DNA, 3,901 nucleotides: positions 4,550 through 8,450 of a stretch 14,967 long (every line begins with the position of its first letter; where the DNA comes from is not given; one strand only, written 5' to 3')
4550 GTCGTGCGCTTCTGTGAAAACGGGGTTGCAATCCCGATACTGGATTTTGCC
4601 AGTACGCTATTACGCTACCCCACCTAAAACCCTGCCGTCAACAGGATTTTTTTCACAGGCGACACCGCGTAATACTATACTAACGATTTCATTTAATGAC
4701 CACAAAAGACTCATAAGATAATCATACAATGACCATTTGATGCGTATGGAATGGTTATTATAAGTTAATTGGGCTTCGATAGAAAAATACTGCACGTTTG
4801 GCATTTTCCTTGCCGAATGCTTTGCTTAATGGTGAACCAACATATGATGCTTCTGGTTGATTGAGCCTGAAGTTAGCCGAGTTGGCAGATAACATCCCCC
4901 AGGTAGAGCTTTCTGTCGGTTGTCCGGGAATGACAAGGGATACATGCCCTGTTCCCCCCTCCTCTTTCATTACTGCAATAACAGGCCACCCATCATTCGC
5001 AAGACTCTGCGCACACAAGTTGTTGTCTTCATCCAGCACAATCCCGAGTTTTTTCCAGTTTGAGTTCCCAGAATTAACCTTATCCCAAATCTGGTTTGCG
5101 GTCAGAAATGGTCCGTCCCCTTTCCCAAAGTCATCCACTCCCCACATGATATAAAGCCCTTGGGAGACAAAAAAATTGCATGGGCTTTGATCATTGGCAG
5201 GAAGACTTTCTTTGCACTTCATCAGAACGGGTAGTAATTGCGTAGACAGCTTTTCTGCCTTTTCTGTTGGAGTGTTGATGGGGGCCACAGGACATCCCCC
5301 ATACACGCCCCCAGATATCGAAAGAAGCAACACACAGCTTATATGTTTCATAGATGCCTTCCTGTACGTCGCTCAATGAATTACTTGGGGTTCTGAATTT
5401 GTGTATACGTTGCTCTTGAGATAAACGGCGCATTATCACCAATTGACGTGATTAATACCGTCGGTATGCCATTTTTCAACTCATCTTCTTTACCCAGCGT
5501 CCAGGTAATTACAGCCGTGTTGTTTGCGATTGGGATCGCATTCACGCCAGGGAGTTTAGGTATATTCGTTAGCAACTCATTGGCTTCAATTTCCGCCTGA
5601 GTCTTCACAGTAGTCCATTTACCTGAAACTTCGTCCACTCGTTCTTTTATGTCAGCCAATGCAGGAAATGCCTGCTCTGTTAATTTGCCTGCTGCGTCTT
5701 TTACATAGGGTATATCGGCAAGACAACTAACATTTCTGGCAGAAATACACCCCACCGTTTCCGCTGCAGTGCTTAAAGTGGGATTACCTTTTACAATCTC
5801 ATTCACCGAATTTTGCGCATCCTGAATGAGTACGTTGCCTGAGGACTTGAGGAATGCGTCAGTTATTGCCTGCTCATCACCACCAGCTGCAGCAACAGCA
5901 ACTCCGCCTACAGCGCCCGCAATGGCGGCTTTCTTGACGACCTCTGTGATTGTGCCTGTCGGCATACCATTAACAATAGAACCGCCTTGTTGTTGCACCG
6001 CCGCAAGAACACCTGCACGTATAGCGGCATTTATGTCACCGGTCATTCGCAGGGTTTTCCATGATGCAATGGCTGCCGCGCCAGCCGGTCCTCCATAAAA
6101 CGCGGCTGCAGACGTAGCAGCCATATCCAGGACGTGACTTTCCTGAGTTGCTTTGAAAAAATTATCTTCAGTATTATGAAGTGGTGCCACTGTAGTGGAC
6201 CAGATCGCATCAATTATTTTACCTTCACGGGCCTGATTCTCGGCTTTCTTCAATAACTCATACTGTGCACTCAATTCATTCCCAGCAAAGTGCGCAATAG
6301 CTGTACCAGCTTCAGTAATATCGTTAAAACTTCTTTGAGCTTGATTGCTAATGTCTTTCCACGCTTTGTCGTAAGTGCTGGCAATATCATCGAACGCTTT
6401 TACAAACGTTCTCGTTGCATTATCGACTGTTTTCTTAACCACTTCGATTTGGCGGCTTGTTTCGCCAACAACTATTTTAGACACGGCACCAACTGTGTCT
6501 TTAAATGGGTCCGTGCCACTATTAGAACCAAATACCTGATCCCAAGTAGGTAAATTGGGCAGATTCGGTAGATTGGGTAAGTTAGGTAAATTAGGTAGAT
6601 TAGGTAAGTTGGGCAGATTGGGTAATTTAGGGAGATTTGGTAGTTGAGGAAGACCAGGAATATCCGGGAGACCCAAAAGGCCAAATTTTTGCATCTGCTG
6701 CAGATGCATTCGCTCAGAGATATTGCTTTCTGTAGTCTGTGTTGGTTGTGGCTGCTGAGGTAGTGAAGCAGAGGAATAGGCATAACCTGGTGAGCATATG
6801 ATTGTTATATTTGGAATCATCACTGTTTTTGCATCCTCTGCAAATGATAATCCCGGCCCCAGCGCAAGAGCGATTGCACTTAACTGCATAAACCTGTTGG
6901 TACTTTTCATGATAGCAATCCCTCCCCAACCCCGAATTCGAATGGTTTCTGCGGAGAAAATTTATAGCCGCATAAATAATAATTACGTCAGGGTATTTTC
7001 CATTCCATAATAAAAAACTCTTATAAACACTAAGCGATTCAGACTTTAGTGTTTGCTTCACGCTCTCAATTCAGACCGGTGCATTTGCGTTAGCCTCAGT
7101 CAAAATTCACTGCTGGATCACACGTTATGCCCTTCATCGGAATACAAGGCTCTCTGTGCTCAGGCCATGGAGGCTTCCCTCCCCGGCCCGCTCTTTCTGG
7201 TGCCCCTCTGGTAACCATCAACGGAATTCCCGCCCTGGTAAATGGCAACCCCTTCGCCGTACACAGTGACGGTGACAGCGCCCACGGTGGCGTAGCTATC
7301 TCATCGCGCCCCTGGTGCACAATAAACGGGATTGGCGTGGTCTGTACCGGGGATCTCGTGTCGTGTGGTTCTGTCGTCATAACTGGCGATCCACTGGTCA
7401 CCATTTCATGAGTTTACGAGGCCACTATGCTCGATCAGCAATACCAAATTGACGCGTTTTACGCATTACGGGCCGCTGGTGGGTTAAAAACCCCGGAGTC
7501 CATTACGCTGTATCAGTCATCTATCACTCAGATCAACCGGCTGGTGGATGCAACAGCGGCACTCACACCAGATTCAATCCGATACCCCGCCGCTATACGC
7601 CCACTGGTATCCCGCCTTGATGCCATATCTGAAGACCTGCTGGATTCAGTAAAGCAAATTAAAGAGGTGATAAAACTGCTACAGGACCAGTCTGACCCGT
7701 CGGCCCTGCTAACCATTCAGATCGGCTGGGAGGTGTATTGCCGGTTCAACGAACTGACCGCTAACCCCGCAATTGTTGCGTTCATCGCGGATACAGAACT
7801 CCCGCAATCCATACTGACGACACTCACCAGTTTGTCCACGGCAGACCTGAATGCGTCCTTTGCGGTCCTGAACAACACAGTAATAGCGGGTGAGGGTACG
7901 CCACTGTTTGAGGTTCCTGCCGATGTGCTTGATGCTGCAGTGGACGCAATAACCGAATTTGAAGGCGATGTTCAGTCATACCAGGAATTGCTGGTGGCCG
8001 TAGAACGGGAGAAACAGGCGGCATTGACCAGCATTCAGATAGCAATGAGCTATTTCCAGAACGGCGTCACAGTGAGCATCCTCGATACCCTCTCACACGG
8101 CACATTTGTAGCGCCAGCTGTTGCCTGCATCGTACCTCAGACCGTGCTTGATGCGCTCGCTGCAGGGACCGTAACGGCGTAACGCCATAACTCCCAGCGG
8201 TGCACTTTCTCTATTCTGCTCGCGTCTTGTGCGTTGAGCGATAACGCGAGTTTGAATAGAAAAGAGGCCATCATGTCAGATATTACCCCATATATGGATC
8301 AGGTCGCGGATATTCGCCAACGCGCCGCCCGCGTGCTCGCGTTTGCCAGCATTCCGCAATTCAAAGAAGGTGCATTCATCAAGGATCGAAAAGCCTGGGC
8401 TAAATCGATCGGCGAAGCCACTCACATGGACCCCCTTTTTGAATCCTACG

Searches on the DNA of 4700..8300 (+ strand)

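Call 43: search_dna_similar(query=window:4700-8300:+, collection=ecoli_genomes, mode=near, max_rows=30)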
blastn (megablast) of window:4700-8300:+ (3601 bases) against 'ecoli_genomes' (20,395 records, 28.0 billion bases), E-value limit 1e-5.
No match.

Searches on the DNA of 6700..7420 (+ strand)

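Call 9: search_dna_similar(query=window:6700-7420:+, collection=phages, mode=distant, max_rows=40)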
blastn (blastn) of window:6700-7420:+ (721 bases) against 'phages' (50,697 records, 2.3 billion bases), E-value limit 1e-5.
No match.

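Call 87: search_rna_families(source=window, start=6880, end=7160, threshold=evalue, max_evalue=1)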
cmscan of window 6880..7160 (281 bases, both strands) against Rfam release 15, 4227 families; matches with E-value up to 1: 0.
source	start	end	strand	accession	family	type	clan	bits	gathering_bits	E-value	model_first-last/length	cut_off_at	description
